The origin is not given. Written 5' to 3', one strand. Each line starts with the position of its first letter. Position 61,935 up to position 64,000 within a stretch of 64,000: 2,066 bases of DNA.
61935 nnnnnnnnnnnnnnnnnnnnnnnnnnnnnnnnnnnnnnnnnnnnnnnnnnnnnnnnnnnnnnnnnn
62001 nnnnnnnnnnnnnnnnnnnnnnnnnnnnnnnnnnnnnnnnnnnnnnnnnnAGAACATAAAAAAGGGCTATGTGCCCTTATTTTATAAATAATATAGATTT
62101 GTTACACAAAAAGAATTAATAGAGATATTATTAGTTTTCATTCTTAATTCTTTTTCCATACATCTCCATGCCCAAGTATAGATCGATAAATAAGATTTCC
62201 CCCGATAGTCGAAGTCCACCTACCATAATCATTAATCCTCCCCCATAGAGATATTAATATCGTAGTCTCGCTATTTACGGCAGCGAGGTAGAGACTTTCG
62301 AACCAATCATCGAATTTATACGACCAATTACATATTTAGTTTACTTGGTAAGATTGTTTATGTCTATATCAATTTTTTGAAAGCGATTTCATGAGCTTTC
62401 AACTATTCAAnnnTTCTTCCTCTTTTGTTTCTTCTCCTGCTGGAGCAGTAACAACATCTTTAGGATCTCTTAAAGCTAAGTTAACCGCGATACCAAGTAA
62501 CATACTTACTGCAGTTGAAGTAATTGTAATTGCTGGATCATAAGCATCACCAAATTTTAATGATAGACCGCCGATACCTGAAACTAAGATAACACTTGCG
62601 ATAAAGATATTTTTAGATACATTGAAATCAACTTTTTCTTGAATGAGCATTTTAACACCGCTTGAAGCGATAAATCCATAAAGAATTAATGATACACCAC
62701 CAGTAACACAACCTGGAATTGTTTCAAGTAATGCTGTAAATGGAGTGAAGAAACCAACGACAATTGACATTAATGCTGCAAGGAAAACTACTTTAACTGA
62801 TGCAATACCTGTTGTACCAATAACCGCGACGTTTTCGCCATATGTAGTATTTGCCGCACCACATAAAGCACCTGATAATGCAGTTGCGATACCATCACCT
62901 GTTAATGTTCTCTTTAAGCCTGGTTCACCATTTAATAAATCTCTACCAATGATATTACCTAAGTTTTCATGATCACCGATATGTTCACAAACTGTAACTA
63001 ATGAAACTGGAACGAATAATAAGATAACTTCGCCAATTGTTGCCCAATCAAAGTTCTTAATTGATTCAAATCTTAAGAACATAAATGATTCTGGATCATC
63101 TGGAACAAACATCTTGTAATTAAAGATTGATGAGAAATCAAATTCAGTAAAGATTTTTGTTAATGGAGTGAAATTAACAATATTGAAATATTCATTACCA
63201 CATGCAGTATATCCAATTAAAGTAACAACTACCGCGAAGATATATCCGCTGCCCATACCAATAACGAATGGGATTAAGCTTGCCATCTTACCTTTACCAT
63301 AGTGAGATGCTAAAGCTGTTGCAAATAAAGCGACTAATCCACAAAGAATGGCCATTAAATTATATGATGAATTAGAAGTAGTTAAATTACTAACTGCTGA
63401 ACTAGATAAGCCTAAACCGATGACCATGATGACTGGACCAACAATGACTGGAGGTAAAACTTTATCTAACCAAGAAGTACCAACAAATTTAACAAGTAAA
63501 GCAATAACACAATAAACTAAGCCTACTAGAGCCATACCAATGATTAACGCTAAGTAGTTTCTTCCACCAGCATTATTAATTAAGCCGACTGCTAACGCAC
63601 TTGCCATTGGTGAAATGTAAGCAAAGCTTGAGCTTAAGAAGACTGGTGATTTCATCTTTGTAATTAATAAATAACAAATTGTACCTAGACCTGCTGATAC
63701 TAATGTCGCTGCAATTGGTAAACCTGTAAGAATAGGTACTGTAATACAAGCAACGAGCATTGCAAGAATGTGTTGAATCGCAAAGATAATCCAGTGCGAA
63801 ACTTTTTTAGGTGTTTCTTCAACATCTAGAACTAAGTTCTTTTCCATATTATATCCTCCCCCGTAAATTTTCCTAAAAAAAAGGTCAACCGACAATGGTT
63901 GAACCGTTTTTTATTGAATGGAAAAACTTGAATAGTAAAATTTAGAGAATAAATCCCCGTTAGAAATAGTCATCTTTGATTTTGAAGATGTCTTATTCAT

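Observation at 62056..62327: Guanine riboswitch upstream of guaA with an unusual expression platform: aptamer, strong-SD 33-codon ORF, terminator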

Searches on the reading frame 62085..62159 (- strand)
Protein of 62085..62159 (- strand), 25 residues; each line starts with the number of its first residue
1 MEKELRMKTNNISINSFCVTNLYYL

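Call 56: search_protein_families(library=pfam, proteins=[window:62085-62159:-], max_evalue=1)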
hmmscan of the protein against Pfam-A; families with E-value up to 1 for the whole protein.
seq(25 aa): 0 families

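Call 57: search_protein_families(library=ncbifam, proteins=[window:62085-62159:-], max_evalue=1)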
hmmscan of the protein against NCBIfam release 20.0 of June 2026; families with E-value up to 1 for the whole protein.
seq(25 aa): 0 families

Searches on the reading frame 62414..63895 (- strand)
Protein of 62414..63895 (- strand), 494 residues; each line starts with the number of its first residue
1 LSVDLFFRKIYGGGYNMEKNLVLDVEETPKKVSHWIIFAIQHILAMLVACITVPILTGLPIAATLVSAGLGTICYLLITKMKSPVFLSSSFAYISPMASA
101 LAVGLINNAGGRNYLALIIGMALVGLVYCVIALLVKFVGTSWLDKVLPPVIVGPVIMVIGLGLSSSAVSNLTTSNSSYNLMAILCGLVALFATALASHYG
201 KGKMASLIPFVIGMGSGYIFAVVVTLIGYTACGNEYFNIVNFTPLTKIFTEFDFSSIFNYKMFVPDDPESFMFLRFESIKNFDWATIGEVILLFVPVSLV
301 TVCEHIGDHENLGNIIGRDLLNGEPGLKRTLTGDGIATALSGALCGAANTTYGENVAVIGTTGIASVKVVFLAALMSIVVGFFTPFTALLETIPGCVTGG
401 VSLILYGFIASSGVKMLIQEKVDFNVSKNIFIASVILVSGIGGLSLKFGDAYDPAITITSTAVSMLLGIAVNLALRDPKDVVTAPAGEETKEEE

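Call 56: search_protein_families(library=pfam, proteins=[window:62414-63895:-], max_evalue=1)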
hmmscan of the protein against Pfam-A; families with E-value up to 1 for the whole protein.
window:62414-63895:- (494 aa): 1 family
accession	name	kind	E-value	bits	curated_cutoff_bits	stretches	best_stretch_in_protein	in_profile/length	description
PF00860.26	Xan_ur_permease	-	1.2e-70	238.6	27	1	34-443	2-383/389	Permease family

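Call 57: search_protein_families(library=ncbifam, proteins=[window:62414-63895:-], max_evalue=1)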
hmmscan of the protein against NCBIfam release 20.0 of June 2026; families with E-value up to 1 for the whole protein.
window:62414-63895:- (494 aa): 5 families
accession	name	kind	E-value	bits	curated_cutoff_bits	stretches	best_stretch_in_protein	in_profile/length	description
NF007995.0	PRK10720.1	equivalog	4.8e-80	269.5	477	2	280-472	221-407/429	uracil permease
TIGR00801.1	ncs2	superfamily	2.8e-77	260.5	291.8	1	32-472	4-413/415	NCS2 family nucleobase:cation symporter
TIGR03616.1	RutG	equivalog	4e-58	197.2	758.65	2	288-467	246-421/429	pyrimidine utilization transport protein G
TIGR03173.1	pbuX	subfamily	1.9e-39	135.6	414.15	2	252-443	193-370/407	xanthine permease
NF053574.1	immunity_LacI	equivalog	0.078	13.3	50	1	161-226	42-107/112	LacI family bacteriocin immunity protein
